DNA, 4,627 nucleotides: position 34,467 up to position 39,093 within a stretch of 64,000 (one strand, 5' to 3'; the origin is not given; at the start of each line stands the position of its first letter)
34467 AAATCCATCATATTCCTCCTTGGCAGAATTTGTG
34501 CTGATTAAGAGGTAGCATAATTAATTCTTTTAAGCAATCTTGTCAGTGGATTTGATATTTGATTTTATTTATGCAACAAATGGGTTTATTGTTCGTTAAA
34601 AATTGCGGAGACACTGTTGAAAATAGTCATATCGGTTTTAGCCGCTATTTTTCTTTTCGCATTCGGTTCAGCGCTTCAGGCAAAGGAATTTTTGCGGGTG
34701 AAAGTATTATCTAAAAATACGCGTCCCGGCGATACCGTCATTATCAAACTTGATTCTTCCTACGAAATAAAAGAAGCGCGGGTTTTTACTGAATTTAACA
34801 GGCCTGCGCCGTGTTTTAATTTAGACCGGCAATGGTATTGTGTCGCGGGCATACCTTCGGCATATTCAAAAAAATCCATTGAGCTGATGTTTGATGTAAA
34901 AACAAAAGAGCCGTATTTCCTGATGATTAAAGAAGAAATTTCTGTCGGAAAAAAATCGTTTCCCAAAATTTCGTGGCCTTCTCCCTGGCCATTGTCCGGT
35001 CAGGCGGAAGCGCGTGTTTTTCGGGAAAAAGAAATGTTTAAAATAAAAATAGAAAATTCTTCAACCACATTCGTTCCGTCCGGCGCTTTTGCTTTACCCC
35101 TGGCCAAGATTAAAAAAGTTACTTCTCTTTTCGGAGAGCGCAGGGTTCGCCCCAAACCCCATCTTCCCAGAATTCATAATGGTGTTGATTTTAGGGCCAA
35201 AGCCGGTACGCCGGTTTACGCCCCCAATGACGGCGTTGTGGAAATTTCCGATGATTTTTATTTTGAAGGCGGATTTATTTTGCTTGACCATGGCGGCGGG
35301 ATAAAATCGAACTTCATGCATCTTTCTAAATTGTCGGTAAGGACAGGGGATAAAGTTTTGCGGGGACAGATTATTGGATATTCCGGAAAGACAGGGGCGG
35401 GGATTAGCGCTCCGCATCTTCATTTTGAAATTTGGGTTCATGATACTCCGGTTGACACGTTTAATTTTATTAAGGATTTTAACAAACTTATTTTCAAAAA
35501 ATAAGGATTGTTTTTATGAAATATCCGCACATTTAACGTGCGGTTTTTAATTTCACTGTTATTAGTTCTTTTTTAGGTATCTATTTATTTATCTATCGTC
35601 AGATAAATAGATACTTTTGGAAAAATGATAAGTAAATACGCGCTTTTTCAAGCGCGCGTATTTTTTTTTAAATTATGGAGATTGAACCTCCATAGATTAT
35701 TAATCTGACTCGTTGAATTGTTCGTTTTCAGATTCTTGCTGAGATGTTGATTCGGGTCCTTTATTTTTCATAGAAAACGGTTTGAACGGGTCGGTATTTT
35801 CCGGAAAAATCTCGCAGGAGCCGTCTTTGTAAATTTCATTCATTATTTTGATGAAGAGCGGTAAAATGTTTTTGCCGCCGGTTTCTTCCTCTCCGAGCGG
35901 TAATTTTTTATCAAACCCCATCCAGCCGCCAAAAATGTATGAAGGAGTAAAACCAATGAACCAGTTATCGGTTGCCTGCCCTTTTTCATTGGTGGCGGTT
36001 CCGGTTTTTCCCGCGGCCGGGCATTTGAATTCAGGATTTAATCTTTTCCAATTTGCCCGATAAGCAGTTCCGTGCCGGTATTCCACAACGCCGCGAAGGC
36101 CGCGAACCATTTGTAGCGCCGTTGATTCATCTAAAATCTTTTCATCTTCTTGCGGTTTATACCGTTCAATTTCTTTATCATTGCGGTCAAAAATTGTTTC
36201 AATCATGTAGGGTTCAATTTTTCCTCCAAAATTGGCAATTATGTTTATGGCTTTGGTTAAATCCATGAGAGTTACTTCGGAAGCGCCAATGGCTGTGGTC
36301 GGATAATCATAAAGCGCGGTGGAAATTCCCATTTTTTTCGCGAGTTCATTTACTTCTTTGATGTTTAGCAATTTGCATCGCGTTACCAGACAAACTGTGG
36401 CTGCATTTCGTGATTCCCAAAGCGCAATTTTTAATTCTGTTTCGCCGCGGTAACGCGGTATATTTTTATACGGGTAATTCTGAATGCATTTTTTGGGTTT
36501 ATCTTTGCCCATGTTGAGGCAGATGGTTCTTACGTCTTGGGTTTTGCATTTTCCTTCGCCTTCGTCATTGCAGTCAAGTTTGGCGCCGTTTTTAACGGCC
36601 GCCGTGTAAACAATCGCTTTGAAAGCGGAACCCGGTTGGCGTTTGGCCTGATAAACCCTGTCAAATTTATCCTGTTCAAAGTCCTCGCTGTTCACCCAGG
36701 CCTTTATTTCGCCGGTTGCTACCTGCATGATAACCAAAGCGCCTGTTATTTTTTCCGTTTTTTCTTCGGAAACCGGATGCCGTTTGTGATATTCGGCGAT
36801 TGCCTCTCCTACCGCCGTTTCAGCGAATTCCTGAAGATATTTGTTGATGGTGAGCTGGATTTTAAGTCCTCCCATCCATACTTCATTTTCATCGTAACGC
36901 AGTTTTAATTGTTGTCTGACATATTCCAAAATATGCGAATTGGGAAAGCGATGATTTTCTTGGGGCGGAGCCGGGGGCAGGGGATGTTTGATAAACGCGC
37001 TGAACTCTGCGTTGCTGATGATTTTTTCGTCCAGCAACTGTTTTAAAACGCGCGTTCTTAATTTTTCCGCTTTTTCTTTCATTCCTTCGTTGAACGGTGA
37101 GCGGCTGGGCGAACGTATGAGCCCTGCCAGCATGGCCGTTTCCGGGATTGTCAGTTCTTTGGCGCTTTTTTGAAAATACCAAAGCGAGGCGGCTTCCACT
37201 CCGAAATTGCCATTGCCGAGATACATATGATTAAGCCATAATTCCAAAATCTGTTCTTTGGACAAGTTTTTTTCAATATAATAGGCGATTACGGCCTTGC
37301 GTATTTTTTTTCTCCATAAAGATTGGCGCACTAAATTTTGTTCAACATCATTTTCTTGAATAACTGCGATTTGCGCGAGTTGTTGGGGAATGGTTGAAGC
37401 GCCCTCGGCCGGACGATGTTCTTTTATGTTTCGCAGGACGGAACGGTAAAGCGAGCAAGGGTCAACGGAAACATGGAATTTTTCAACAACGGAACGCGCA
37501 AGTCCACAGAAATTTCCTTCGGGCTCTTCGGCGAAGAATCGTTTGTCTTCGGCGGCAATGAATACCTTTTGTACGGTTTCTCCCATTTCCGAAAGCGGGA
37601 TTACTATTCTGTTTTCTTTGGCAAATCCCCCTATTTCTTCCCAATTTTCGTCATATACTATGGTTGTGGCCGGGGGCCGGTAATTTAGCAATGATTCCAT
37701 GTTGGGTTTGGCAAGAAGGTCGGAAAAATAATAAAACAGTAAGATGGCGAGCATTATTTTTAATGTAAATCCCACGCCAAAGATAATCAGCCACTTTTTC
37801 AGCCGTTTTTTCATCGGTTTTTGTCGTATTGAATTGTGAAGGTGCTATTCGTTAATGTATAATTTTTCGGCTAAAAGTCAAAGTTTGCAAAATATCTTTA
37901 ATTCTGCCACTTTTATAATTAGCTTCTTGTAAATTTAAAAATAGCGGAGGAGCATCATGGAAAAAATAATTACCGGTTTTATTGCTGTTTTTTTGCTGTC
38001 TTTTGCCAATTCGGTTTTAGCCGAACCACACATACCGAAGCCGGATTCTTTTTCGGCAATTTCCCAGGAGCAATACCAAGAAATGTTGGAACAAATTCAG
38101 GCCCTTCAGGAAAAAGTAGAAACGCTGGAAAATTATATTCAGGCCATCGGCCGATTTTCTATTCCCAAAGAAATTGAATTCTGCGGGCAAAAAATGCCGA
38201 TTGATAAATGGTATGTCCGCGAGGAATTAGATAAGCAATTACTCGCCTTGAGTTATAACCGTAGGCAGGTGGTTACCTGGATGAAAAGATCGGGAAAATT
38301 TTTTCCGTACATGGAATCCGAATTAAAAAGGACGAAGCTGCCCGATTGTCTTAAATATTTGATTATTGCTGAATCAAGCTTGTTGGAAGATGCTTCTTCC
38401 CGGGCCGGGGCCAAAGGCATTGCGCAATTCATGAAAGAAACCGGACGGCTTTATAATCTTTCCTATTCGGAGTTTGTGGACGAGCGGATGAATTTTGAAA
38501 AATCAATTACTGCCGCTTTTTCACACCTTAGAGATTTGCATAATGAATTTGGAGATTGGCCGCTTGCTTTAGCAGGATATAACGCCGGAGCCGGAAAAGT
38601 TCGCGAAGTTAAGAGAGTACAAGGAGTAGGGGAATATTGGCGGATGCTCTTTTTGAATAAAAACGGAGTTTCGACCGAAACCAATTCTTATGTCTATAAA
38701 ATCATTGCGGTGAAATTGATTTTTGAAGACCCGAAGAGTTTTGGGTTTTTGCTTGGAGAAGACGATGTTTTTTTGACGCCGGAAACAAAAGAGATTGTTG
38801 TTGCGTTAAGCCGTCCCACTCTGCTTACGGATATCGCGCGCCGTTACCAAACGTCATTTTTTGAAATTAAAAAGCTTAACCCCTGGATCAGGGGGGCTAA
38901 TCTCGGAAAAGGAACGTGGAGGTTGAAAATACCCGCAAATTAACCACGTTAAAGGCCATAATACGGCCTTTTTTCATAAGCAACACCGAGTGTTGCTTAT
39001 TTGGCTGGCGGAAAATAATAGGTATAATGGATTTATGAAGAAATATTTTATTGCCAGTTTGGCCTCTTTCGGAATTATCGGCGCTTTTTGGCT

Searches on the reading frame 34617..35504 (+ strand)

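Call 55: search_protein_families(library=pfam, proteins=[window:34617-35504:+], max_evalue=0.0001)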
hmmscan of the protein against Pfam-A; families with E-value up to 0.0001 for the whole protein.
window:34617-35504:+ (295 aa): 1 family
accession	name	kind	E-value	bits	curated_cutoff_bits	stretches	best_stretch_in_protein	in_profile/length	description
PF01551.29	Peptidase_M23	-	8.2e-29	100.1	28.7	1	186-280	2-95/96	Peptidase family M23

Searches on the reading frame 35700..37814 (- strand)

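Call 55: search_protein_families(library=pfam, proteins=[window:35700-37814:-], max_evalue=0.0001)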
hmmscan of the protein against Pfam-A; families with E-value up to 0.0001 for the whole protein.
window:35700-37814:- (704 aa): 2 families
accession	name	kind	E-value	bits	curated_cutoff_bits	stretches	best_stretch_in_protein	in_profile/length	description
PF00912.28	Transgly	-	1.8e-43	148.5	27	1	62-260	6-177/178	Transglycosylase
PF00905.27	Transpeptidase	-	3.6e-22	79.4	22.1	1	358-625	1-267/299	Penicillin binding protein transpeptidase domain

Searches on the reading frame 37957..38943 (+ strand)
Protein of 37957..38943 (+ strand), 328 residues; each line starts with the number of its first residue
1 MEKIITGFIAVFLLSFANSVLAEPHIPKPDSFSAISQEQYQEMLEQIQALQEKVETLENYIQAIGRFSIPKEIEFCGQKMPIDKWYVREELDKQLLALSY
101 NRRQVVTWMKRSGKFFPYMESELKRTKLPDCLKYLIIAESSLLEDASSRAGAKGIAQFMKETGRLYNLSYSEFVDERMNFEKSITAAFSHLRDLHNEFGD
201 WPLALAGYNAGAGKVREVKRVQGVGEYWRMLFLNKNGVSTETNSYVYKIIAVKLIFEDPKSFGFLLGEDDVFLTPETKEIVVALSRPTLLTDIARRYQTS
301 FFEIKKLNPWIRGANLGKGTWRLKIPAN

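Call 55: search_protein_families(library=pfam, proteins=[window:37957-38943:+], max_evalue=0.0001)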
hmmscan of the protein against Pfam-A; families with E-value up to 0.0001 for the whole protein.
window:37957-38943:+ (328 aa): 1 family
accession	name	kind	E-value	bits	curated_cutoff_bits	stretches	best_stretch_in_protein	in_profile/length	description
PF01464.25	SLT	-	7.7e-22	77.5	21.3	1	121-226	6-112/117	Transglycosylase SLT domain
